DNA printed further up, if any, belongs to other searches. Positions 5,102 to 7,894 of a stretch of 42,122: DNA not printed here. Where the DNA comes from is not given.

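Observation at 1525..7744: Three-gene module that reads as a signal-gated transmembrane electron wire (cNMP + FHA inputs fused to redox subunits)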

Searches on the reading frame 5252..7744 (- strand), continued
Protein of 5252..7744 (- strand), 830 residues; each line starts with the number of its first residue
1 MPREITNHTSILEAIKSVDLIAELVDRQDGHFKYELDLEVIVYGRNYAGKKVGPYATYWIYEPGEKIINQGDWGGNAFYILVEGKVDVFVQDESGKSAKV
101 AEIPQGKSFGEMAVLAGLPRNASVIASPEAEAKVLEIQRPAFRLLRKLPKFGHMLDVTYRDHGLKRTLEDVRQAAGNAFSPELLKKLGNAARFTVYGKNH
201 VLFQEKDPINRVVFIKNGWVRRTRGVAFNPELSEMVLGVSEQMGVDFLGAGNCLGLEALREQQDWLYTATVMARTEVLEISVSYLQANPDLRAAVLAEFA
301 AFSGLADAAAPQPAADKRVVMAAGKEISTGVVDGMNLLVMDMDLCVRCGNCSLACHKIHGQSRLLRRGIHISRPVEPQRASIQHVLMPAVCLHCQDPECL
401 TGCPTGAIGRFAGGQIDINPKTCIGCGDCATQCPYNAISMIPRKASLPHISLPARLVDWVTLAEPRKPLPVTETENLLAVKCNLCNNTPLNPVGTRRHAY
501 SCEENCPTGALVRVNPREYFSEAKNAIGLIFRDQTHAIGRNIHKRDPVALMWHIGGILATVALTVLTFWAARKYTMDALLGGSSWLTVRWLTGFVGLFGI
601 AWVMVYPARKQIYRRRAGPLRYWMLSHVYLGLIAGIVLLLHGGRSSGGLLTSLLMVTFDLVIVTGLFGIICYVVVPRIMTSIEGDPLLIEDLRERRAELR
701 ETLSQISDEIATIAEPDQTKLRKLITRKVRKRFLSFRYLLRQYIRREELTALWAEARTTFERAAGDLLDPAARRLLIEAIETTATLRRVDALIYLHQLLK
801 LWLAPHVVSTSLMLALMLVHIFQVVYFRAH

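Call 38: find_homologous_proteins(query=A2, max_evalue=1e-20)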
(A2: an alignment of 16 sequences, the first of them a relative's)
Query A2 (16 sequences) (780 aa, profile of the alignment): 539 proteins with E <= 1e-20 among 8000 candidates; the best 120 are listed.
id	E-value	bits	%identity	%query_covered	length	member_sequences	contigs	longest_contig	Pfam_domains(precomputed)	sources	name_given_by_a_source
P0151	1.7e-289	980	44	98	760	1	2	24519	PF12837.13,PF13247.12,PF00037.33,PF12838.13,PF00027.36,PF13237.12,PF13187.12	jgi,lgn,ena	-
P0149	4.4e-282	956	100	100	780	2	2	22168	PF14697.12,PF13247.12,PF00037.33,PF12838.13,PF13534.12,PF00027.36,PF13237.12,PF13183.12,PF13187.12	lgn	-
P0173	4.5e-267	906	34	98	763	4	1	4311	PF12797.13,PF12837.13,PF13247.12,PF00037.33,PF12838.13,PF13534.12,PF00027.36,PF13237.12,PF13187.12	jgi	-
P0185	8.2e-265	899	36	98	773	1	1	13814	PF14697.12,PF12837.13,PF13247.12,PF00037.33,PF12838.13,PF00027.36,PF13237.12,PF13187.12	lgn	-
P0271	8.2e-261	886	35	98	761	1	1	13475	PF12797.13,PF12837.13,PF13247.12,PF00037.33,PF13484.12,PF12838.13,PF13534.12,PF00027.36,PF13237.12,PF13183.12,PF13187.12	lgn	-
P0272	2.6e-259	881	67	99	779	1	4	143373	PF12837.13,PF13247.12,PF00037.33,PF13484.12,PF12838.13,PF13534.12,PF00027.36,PF13237.12,PF13183.12,PF13187.12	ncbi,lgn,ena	-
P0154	2.9e-259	881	36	98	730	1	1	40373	PF14697.12,PF12837.13,PF13247.12,PF00037.33,PF12838.13,PF00027.36,PF13237.12,PF13183.12,PF13187.12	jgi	jgi:CRP-like cAMP-binding protein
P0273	1.5e-257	875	44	99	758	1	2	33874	PF12797.13,PF12837.13,PF13247.12,PF00037.33,PF12838.13,PF00027.36,PF13237.12,PF13183.12,PF13187.12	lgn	-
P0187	1.7e-257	875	36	98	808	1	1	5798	PF12837.13,PF13247.12,PF00037.33,PF13484.12,PF12838.13,PF00027.36,PF13237.12,PF13183.12,PF13187.12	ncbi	-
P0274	2.3e-256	871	42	98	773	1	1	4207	PF12837.13,PF13247.12,PF00037.33,PF12838.13,PF00027.36,PF13237.12,PF13187.12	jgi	jgi:Fe-S-cluster-containing dehydrogenase component/CRP-like cAMP-binding protein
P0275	2.3e-256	871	33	98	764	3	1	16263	PF12797.13,PF12837.13,PF13247.12,PF00037.33,PF13484.12,PF12838.13,PF00027.36,PF13237.12,PF13183.12,PF13187.12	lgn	-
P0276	2.4e-256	871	33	98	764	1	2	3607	PF12797.13,PF12837.13,PF13247.12,PF00037.33,PF13484.12,PF12838.13,PF13534.12,PF00027.36,PF13237.12,PF13183.12,PF13187.12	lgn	-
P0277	5.0e-256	870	62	100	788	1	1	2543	PF13247.12,PF00037.33,PF12838.13,PF00027.36,PF13237.12,PF13183.12,PF13187.12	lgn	-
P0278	8.7e-256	869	35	98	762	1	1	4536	PF12797.13,PF12837.13,PF13247.12,PF00037.33,PF12838.13,PF00027.36,PF13237.12,PF13183.12,PF13187.12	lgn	-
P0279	6.0e-255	866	35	98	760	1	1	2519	PF12797.13,PF12837.13,PF13247.12,PF00037.33,PF13484.12,PF12838.13,PF13534.12,PF00027.36,PF13237.12,PF13183.12,PF13187.12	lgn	-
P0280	9.1e-255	866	34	98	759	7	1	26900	PF12797.13,PF12837.13,PF13247.12,PF00037.33,PF12838.13,PF13534.12,PF00027.36,PF13237.12,PF13183.12,PF13187.12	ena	-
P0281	2.1e-254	864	33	99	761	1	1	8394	PF12797.13,PF12837.13,PF13247.12,PF00037.33,PF13484.12,PF12838.13,PF13534.12,PF00027.36,PF13237.12,PF13183.12,PF13187.12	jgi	jgi:Fe-S-cluster-containing dehydrogenase component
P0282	2.3e-254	864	34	98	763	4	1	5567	PF12797.13,PF12837.13,PF13247.12,PF00037.33,PF12838.13,PF00027.36,PF13237.12,PF13183.12,PF13187.12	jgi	jgi:Fe-S-cluster-containing dehydrogenase component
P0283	2.5e-254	864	34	99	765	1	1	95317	PF12797.13,PF12837.13,PF13247.12,PF00037.33,PF12838.13,PF00027.36,PF13237.12,PF13187.12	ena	-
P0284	2.8e-254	864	35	99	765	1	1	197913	PF12797.13,PF12837.13,PF13247.12,PF00037.33,PF13484.12,PF12838.13,PF13534.12,PF00027.36,PF13237.12,PF13183.12,PF13187.12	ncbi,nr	ncbi:MAG: cyclic nucleotide-binding domain-containing protein [Myxococcota bacterium]|nr:cyclic nucl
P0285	3.6e-254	864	34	96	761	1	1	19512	PF12797.13,PF12837.13,PF13247.12,PF00037.33,PF13484.12,PF12838.13,PF00027.36,PF13237.12,PF13183.12,PF13187.12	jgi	-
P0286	5.7e-254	863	34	98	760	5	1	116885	PF12797.13,PF12837.13,PF13247.12,PF00037.33,PF12838.13,PF13534.12,PF00027.36,PF13237.12,PF13183.12,PF13187.12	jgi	jgi:Fe-S-cluster-containing dehydrogenase component/CRP-like cAMP-binding protein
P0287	1.6e-253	862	35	96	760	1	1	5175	PF12797.13,PF12837.13,PF13247.12,PF00037.33,PF13484.12,PF12838.13,PF00027.36,PF13237.12,PF13183.12,PF13187.12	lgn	-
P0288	2.6e-253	861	34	97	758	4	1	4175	PF12797.13,PF12837.13,PF13247.12,PF00037.33,PF13484.12,PF12838.13,PF13534.12,PF00027.36,PF13237.12,PF13183.12,PF13187.12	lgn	-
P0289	3.2e-253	861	35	97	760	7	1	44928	PF12797.13,PF12837.13,PF13247.12,PF00037.33,PF12838.13,PF13534.12,PF00027.36,PF13237.12,PF13183.12,PF13187.12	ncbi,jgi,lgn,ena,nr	ncbi:MAG TPA: cyclic nucleotide-binding domain-containing protein [Kofleriaceae bacterium]|nr:cyclic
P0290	3.3e-253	861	35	97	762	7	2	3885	PF12797.13,PF12837.13,PF13247.12,PF00037.33,PF13484.12,PF12838.13,PF00027.36,PF13237.12,PF13183.12,PF13187.12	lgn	-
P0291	3.3e-253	861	41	98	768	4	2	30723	PF14697.12,PF12797.13,PF12837.13,PF13247.12,PF00037.33,PF12838.13,PF00027.36,PF13237.12,PF13187.12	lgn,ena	-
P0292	3.7e-253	860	43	99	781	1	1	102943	PF12837.13,PF13247.12,PF00037.33,PF12838.13,PF00027.36,PF13237.12,PF13187.12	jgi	jgi:Fe-S-cluster-containing dehydrogenase component/CRP-like cAMP-binding protein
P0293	3.7e-253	860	34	98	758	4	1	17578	PF12797.13,PF12837.13,PF00037.33,PF13484.12,PF12838.13,PF00027.36,PF13237.12,PF13183.12,PF13187.12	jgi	jgi:Fe-S-cluster-containing dehydrogenase component/CRP-like cAMP-binding protein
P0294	5.6e-253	860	33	98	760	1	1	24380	PF12797.13,PF12837.13,PF13247.12,PF00037.33,PF12838.13,PF13534.12,PF00027.36,PF13237.12,PF13187.12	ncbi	-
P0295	6.7e-253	860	34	98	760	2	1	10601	PF12797.13,PF12837.13,PF13247.12,PF00037.33,PF13484.12,PF12838.13,PF13534.12,PF00027.36,PF13237.12,PF13183.12,PF13187.12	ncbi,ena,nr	ncbi:MAG TPA: cyclic nucleotide-binding domain-containing protein [Kofleriaceae bacterium]|nr:cyclic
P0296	7.2e-253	859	35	98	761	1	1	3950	PF12797.13,PF12837.13,PF13247.12,PF00037.33,PF13484.12,PF12838.13,PF00027.36,PF13237.12,PF13183.12,PF13187.12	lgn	-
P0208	7.3e-253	859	36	99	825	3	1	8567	PF12837.13,PF13247.12,PF00037.33,PF12838.13,PF00027.36,PF13237.12,PF13187.12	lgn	-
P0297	9.0e-253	859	34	98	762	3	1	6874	PF12797.13,PF12837.13,PF13247.12,PF00037.33,PF13484.12,PF12838.13,PF00027.36,PF13237.12,PF13183.12,PF13187.12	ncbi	-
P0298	9.4e-253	859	34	98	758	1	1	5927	PF12797.13,PF12837.13,PF13247.12,PF00037.33,PF13484.12,PF12838.13,PF00027.36,PF13237.12,PF13183.12,PF13187.12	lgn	-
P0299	1.6e-252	858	34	99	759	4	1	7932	PF12837.13,PF13247.12,PF00037.33,PF12838.13,PF00027.36,PF13237.12,PF13183.12,PF13187.12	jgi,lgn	jgi:Fe-S-cluster-containing dehydrogenase component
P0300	2.2e-252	858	34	98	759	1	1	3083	PF12797.13,PF12837.13,PF13247.12,PF00037.33,PF12838.13,PF00027.36,PF13237.12,PF13183.12,PF13187.12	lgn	-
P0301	2.4e-252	858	34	98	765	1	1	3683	PF12797.13,PF12837.13,PF13247.12,PF00037.33,PF13484.12,PF12838.13,PF13534.12,PF00027.36,PF13237.12,PF13183.12,PF13187.12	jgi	jgi:Fe-S-cluster-containing dehydrogenase component/CRP-like cAMP-binding protein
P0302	2.5e-252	858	33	99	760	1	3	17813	PF12797.13,PF12837.13,PF13247.12,PF00037.33,PF12838.13,PF00027.36,PF13237.12,PF13187.12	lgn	-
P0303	6.0e-252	856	35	99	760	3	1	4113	PF12797.13,PF12837.13,PF13247.12,PF00037.33,PF13484.12,PF12838.13,PF00027.36,PF13237.12,PF13183.12,PF13187.12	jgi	jgi:Fe-S-cluster-containing dehydrogenase component/CRP-like cAMP-binding protein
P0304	8.1e-252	856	34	97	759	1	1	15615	PF12797.13,PF12837.13,PF13247.12,PF00037.33,PF12838.13,PF00027.36,PF13237.12,PF13183.12,PF13187.12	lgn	-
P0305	8.7e-252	856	32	98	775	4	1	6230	PF12797.13,PF12837.13,PF13247.12,PF00037.33,PF13484.12,PF12838.13,PF00027.36,PF13237.12,PF13183.12,PF13187.12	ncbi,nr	ncbi:MAG: cyclic nucleotide-binding domain-containing protein [Deltaproteobacteria bacterium]|nr:cyc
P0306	8.8e-252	856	42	98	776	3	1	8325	PF14697.12,PF12837.13,PF13247.12,PF00037.33,PF12838.13,PF00027.36,PF13237.12,PF13187.12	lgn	-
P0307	1.2e-251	855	35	99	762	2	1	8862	PF12797.13,PF12837.13,PF13247.12,PF00037.33,PF12838.13,PF00027.36,PF13237.12,PF13187.12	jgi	jgi:Fe-S-cluster-containing dehydrogenase component/CRP-like cAMP-binding protein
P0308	1.5e-251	855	34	99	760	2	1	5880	PF12797.13,PF12837.13,PF13247.12,PF00037.33,PF12838.13,PF00027.36,PF13237.12,PF13187.12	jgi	jgi:Fe-S-cluster-containing dehydrogenase component/CRP-like cAMP-binding protein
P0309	1.5e-251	855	34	99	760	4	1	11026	PF12797.13,PF12837.13,PF13247.12,PF00037.33,PF12838.13,PF00027.36,PF13237.12,PF13187.12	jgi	jgi:Fe-S-cluster-containing dehydrogenase component/CRP-like cAMP-binding protein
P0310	1.9e-251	855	34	97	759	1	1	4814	PF12797.13,PF12837.13,PF13247.12,PF00037.33,PF13484.12,PF12838.13,PF13534.12,PF00027.36,PF13237.12,PF13183.12,PF13187.12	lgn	-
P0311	2.1e-251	855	36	98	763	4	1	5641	PF12797.13,PF12837.13,PF13247.12,PF00037.33,PF13484.12,PF12838.13,PF00027.36,PF13237.12,PF13187.12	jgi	jgi:Fe-S-cluster-containing dehydrogenase component/CRP-like cAMP-binding protein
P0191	2.6e-251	854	32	96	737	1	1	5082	PF12797.13,PF12837.13,PF13247.12,PF00037.33,PF13484.12,PF12838.13,PF00027.36,PF13237.12,PF13183.12,PF13187.12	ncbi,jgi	jgi:Fe-S-cluster-containing dehydrogenase component/CRP-like cAMP-binding protein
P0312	3.4e-251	854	33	98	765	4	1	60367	PF12797.13,PF12837.13,PF13247.12,PF00037.33,PF13484.12,PF12838.13,PF00027.36,PF13237.12,PF13183.12,PF13187.12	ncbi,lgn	-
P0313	3.7e-251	854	34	99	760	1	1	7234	PF12797.13,PF12837.13,PF13247.12,PF00037.33,PF13484.12,PF12838.13,PF00027.36,PF13237.12,PF13183.12,PF13187.12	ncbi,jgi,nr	ncbi:MAG TPA: cyclic nucleotide-binding domain-containing protein [Kofleriaceae bacterium]|jgi:Fe-S-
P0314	4.0e-251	854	35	98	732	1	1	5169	PF14697.12,PF12837.13,PF13247.12,PF00037.33,PF12838.13,PF00027.36,PF13237.12,PF13183.12,PF13187.12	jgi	jgi:CRP-like cAMP-binding protein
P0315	5.1e-251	853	34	98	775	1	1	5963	PF12797.13,PF12837.13,PF13247.12,PF00037.33,PF12838.13,PF00027.36,PF13237.12,PF13183.12,PF13187.12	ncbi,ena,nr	ncbi:MAG TPA: cyclic nucleotide-binding domain-containing protein [Kofleriaceae bacterium]|nr:cyclic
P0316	9.8e-251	852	35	98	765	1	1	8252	PF12797.13,PF12837.13,PF13247.12,PF00037.33,PF13484.12,PF12838.13,PF13534.12,PF00027.36,PF13237.12,PF13183.12,PF13187.12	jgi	-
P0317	1.0e-250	852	35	98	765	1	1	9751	PF12797.13,PF12837.13,PF13247.12,PF00037.33,PF13484.12,PF12838.13,PF13534.12,PF00027.36,PF13237.12,PF13183.12,PF13187.12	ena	-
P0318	1.1e-250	852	34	97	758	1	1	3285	PF12797.13,PF12837.13,PF13247.12,PF00037.33,PF13484.12,PF12838.13,PF00027.36,PF13237.12,PF13183.12,PF13187.12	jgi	jgi:Fe-S-cluster-containing dehydrogenase component/CRP-like cAMP-binding protein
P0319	1.2e-250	852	41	62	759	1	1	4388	PF12837.13,PF13247.12,PF00037.33,PF12838.13,PF00027.36,PF13237.12,PF13183.12,PF13187.12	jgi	jgi:Fe-S-cluster-containing dehydrogenase component/CRP-like cAMP-binding protein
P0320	1.2e-250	852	35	98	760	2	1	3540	PF12797.13,PF12837.13,PF13247.12,PF00037.33,PF13484.12,PF12838.13,PF13534.12,PF00027.36,PF13237.12,PF13183.12,PF13187.12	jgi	jgi:Fe-S-cluster-containing dehydrogenase component/CRP-like cAMP-binding protein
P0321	1.5e-250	852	35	97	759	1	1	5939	PF12797.13,PF12837.13,PF13247.12,PF00037.33,PF13484.12,PF12838.13,PF00027.36,PF13237.12,PF13183.12,PF13187.12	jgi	jgi:Fe-S-cluster-containing dehydrogenase component/CRP-like cAMP-binding protein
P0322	2.8e-250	851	34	98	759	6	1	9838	PF12797.13,PF12837.13,PF13247.12,PF00037.33,PF13484.12,PF12838.13,PF00027.36,PF13237.12,PF13183.12,PF13187.12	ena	-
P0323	3.2e-250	851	35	97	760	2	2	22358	PF12797.13,PF12837.13,PF13247.12,PF00037.33,PF13484.12,PF12838.13,PF00027.36,PF13237.12,PF13183.12,PF13187.12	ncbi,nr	ncbi:MAG: cyclic nucleotide-binding domain-containing protein [Deltaproteobacteria bacterium]|nr:cyc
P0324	3.2e-250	851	41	98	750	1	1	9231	PF12837.13,PF13247.12,PF00037.33,PF12838.13,PF00027.36,PF13237.12,PF13187.12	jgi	jgi:Fe-S-cluster-containing dehydrogenase component/CRP-like cAMP-binding protein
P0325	5.0e-250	850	34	98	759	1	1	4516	PF12797.13,PF12837.13,PF13247.12,PF00037.33,PF12838.13,PF00027.36,PF13237.12,PF13187.12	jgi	jgi:Fe-S-cluster-containing dehydrogenase component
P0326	9.1e-250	849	35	98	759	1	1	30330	PF12797.13,PF12837.13,PF13247.12,PF00037.33,PF12838.13,PF00027.36,PF13237.12,PF13187.12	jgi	jgi:Fe-S-cluster-containing dehydrogenase component/CRP-like cAMP-binding protein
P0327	1.0e-249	849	35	98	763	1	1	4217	PF12797.13,PF12837.13,PF13247.12,PF00037.33,PF12838.13,PF00027.36,PF13237.12,PF13183.12,PF13187.12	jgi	jgi:Fe-S-cluster-containing dehydrogenase component/CRP-like cAMP-binding protein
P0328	1.0e-249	849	35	98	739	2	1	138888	PF12797.13,PF12837.13,PF13247.12,PF00037.33,PF13484.12,PF12838.13,PF00027.36,PF13237.12,PF13183.12,PF13187.12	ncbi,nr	ncbi:MAG TPA: cyclic nucleotide-binding domain-containing protein [Kofleriaceae bacterium]|nr:cyclic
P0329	1.2e-249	849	37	98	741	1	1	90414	PF14697.12,PF13247.12,PF00037.33,PF12838.13,PF00027.36,PF13237.12,PF13183.12,PF13187.12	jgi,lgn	-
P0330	1.3e-249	849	34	98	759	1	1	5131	PF12797.13,PF12837.13,PF13247.12,PF00037.33,PF12838.13,PF00027.36,PF13237.12,PF13187.12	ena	-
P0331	1.8e-249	848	34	99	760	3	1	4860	PF12797.13,PF12837.13,PF13247.12,PF00037.33,PF12838.13,PF00027.36,PF13237.12,PF13183.12,PF13187.12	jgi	-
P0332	1.9e-249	848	34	98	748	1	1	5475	PF12797.13,PF12837.13,PF13247.12,PF00037.33,PF13484.12,PF12838.13,PF00027.36,PF13237.12,PF13187.12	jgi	jgi:Fe-S-cluster-containing dehydrogenase component/CRP-like cAMP-binding protein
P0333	2.0e-249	848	34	98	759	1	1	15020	PF12797.13,PF12837.13,PF13247.12,PF00037.33,PF13484.12,PF12838.13,PF00027.36,PF13237.12,PF13187.12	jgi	jgi:Fe-S-cluster-containing dehydrogenase component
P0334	2.6e-249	848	34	98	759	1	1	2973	PF12797.13,PF12837.13,PF13247.12,PF00037.33,PF13484.12,PF12838.13,PF00027.36,PF13237.12,PF13187.12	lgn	-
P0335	3.1e-249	847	34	99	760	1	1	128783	PF12797.13,PF12837.13,PF13247.12,PF00037.33,PF12838.13,PF00027.36,PF13237.12,PF13183.12,PF13187.12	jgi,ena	-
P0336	3.4e-249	847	34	96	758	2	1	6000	PF12797.13,PF12837.13,PF13247.12,PF00037.33,PF13484.12,PF12838.13,PF00027.36,PF13237.12,PF13187.12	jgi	jgi:Fe-S-cluster-containing dehydrogenase component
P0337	4.9e-249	847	51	98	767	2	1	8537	PF12837.13,PF13247.12,PF00037.33,PF12838.13,PF00027.36,PF13237.12,PF13183.12,PF13187.12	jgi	jgi:Fe-S-cluster-containing dehydrogenase component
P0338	5.8e-249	846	34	98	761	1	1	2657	PF12797.13,PF12837.13,PF13247.12,PF00037.33,PF12838.13,PF13534.12,PF00027.36,PF13237.12,PF13183.12,PF13187.12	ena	-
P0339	8.7e-249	846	41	62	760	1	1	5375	PF12797.13,PF12837.13,PF13247.12,PF00037.33,PF12838.13,PF00027.36,PF13237.12,PF13183.12,PF13187.12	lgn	-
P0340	1.3e-248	845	50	98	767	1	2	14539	PF14697.12,PF12837.13,PF00037.33,PF13484.12,PF12838.13,PF00027.36,PF13237.12,PF13183.12,PF13187.12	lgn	-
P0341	1.9e-248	845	52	98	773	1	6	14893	PF14697.12,PF12837.13,PF13247.12,PF00037.33,PF13484.12,PF12838.13,PF00027.36,PF13237.12,PF13183.12,PF13187.12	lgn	-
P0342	2.1e-248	845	35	98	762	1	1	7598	PF12797.13,PF12837.13,PF13247.12,PF00037.33,PF13484.12,PF12838.13,PF00027.36,PF13237.12,PF13187.12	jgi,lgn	-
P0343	2.5e-248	844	36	98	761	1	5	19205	PF12797.13,PF12837.13,PF13247.12,PF00037.33,PF13484.12,PF12838.13,PF00027.36,PF13237.12,PF13187.12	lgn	-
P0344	3.6e-248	844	41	98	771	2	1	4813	PF14697.12,PF12837.13,PF13247.12,PF00037.33,PF12838.13,PF00027.36,PF13237.12,PF13187.12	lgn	-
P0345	4.4e-248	844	43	98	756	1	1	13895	PF14697.12,PF12837.13,PF13247.12,PF00037.33,PF12838.13,PF00027.36,PF13237.12,PF13187.12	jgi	jgi:Fe-S-cluster-containing dehydrogenase component/CRP-like cAMP-binding protein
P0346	7.3e-248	843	36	98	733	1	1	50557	PF14697.12,PF12837.13,PF13247.12,PF00037.33,PF12838.13,PF00027.36,PF13237.12,PF13183.12,PF13187.12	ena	-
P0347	1.1e-247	842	36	98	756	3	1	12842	PF12797.13,PF12837.13,PF13247.12,PF00037.33,PF12838.13,PF00027.36,PF13237.12,PF13187.12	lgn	-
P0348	1.5e-247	842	35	98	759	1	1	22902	PF12797.13,PF12837.13,PF13247.12,PF00037.33,PF13484.12,PF12838.13,PF00027.36,PF13237.12,PF13187.12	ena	-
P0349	1.9e-247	841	35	96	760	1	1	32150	PF12797.13,PF12837.13,PF13247.12,PF00037.33,PF12838.13,PF00027.36,PF13237.12,PF13187.12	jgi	jgi:CRP-like cAMP-binding protein/Fe-S-cluster-containing dehydrogenase component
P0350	2.0e-247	841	34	98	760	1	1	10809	PF12797.13,PF12837.13,PF13247.12,PF00037.33,PF13484.12,PF12838.13,PF00027.36,PF13237.12,PF13187.12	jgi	jgi:Fe-S-cluster-containing dehydrogenase component/CRP-like cAMP-binding protein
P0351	2.6e-247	841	35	99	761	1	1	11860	PF12797.13,PF12837.13,PF13247.12,PF00037.33,PF13484.12,PF12838.13,PF00027.36,PF13237.12,PF13183.12,PF13187.12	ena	-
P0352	2.8e-247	841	37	99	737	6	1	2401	PF14697.12,PF12837.13,PF13247.12,PF00037.33,PF13484.12,PF12838.13,PF00027.36,PF13237.12,PF13183.12,PF13187.12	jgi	jgi:CRP-like cAMP-binding protein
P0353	3.4e-247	841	36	98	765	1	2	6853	PF12797.13,PF12837.13,PF13247.12,PF00037.33,PF13484.12,PF12838.13,PF00027.36,PF13237.12,PF13183.12,PF13187.12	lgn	-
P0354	4.5e-247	840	42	99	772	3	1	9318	PF12837.13,PF13247.12,PF00037.33,PF12838.13,PF00027.36,PF13237.12,PF13187.12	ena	-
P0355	5.9e-247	840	43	98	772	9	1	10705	PF14697.12,PF12837.13,PF13247.12,PF00037.33,PF12838.13,PF00027.36,PF13237.12,PF13187.12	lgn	-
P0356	7.8e-247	839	35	99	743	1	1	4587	PF14697.12,PF12797.13,PF12837.13,PF13247.12,PF00037.33,PF12838.13,PF00027.36,PF13237.12,PF13183.12,PF13187.12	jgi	jgi:CRP-like cAMP-binding protein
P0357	1.1e-246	839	34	99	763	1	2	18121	PF12797.13,PF12837.13,PF13247.12,PF00037.33,PF13484.12,PF12838.13,PF00027.36,PF13237.12,PF13187.12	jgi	jgi:Fe-S-cluster-containing dehydrogenase component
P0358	1.6e-246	838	35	98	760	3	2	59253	PF12797.13,PF12837.13,PF13247.12,PF00037.33,PF13484.12,PF12838.13,PF00027.36,PF13237.12,PF13183.12,PF13187.12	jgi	jgi:Fe-S-cluster-containing dehydrogenase component/CRP-like cAMP-binding protein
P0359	1.7e-246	838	35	99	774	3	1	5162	PF12837.13,PF13247.12,PF00037.33,PF12838.13,PF13534.12,PF00027.36,PF13237.12,PF13183.12,PF13187.12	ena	-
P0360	2.0e-246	838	35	98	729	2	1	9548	PF14697.12,PF12837.13,PF13247.12,PF00037.33,PF12838.13,PF00027.36,PF13237.12,PF13183.12,PF13187.12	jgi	jgi:CRP-like cAMP-binding protein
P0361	2.2e-246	838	35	98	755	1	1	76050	PF12797.13,PF12837.13,PF13247.12,PF00037.33,PF13484.12,PF12838.13,PF13534.12,PF00027.36,PF13237.12,PF13187.12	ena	-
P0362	4.6e-246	837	35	96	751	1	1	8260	PF12797.13,PF12837.13,PF13247.12,PF00037.33,PF13484.12,PF12838.13,PF13534.12,PF00027.36,PF13237.12,PF13183.12,PF13187.12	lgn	-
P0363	4.6e-246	837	34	98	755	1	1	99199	PF12797.13,PF12837.13,PF13247.12,PF00037.33,PF13484.12,PF12838.13,PF00027.36,PF13237.12,PF13187.12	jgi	jgi:Fe-S-cluster-containing dehydrogenase component/CRP-like cAMP-binding protein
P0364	1.1e-245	836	36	97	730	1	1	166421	PF14697.12,PF12837.13,PF13247.12,PF00037.33,PF12838.13,PF00027.36,PF13237.12,PF13183.12,PF13187.12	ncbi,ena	-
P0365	1.4e-245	835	36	98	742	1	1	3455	PF14697.12,PF13247.12,PF00037.33,PF12838.13,PF00027.36,PF13237.12,PF13183.12,PF13187.12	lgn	-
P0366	2.5e-245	834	34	97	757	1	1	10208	PF12797.13,PF12837.13,PF13247.12,PF00037.33,PF12838.13,PF00027.36,PF13237.12,PF13187.12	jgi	jgi:Fe-S-cluster-containing dehydrogenase component/CRP-like cAMP-binding protein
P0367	2.6e-245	834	38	98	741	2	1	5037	PF14697.12,PF12797.13,PF12837.13,PF13247.12,PF00037.33,PF13484.12,PF12838.13,PF00027.36,PF13237.12,PF13183.12,PF13187.12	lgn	-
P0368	8.1e-245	833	38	83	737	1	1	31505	PF14697.12,PF12837.13,PF13247.12,PF00037.33,PF12838.13,PF00027.36,PF13237.12,PF13183.12,PF13187.12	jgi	jgi:Fe-S-cluster-containing dehydrogenase component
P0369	1.3e-244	832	41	98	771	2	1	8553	PF14697.12,PF12837.13,PF13247.12,PF00037.33,PF12838.13,PF00027.36,PF13237.12,PF13187.12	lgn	-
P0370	1.4e-244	832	36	96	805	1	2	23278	PF12837.13,PF13247.12,PF00037.33,PF12838.13,PF00027.36,PF13237.12,PF13183.12,PF13187.12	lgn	-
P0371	2.7e-244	831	50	96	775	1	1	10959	PF14697.12,PF13247.12,PF00037.33,PF12838.13,PF00027.36,PF13237.12,PF13183.12,PF13187.12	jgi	jgi:Fe-S-cluster-containing dehydrogenase component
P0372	3.6e-244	831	34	98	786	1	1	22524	PF12797.13,PF12837.13,PF13247.12,PF00037.33,PF12838.13,PF00027.36,PF13237.12,PF13183.12,PF13187.12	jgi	-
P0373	6.9e-244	830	50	98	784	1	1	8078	PF13247.12,PF00037.33,PF12838.13,PF00027.36,PF13237.12,PF13183.12,PF13187.12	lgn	-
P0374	8.5e-244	829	35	99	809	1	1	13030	PF12797.13,PF12837.13,PF13247.12,PF00037.33,PF13484.12,PF12838.13,PF00027.36,PF13237.12,PF13183.12,PF13187.12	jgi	jgi:Fe-S-cluster-containing dehydrogenase component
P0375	1.7e-243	828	40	98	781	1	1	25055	PF14697.12,PF12837.13,PF13247.12,PF00037.33,PF12838.13,PF00027.36,PF13237.12,PF13187.12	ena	-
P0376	2.0e-243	828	34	98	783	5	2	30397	PF12797.13,PF12837.13,PF13247.12,PF00037.33,PF12838.13,PF00027.36,PF13237.12,PF13183.12,PF13187.12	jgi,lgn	jgi:Fe-S-cluster-containing dehydrogenase component/CRP-like cAMP-binding protein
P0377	2.6e-243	828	36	99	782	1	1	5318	PF12837.13,PF13247.12,PF00037.33,PF13484.12,PF12838.13,PF00027.36,PF13237.12,PF13183.12,PF13187.12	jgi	jgi:Fe-S-cluster-containing dehydrogenase component/CRP-like cAMP-binding protein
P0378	3.8e-243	827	34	99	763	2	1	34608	PF12797.13,PF12837.13,PF13247.12,PF00037.33,PF13484.12,PF12838.13,PF00027.36,PF13237.12,PF13183.12,PF13187.12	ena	-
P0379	4.3e-243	827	36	98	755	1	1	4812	PF12797.13,PF12837.13,PF13247.12,PF00037.33,PF12838.13,PF00027.36,PF13237.12,PF13183.12,PF13187.12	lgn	-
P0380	8.1e-243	826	34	98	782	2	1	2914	PF12797.13,PF12837.13,PF13247.12,PF00037.33,PF12838.13,PF00027.36,PF13237.12,PF13183.12,PF13187.12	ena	-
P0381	9.7e-243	826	40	99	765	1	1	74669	PF14697.12,PF12837.13,PF13247.12,PF00037.33,PF12838.13,PF00027.36,PF13237.12,PF13183.12,PF13187.12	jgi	jgi:Fe-S-cluster-containing dehydrogenase component/CRP-like cAMP-binding protein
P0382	1.0e-242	826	35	99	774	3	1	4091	PF12837.13,PF13247.12,PF00037.33,PF12838.13,PF00027.36,PF13237.12,PF13187.12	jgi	jgi:Fe-S-cluster-containing dehydrogenase component/CRP-like cAMP-binding protein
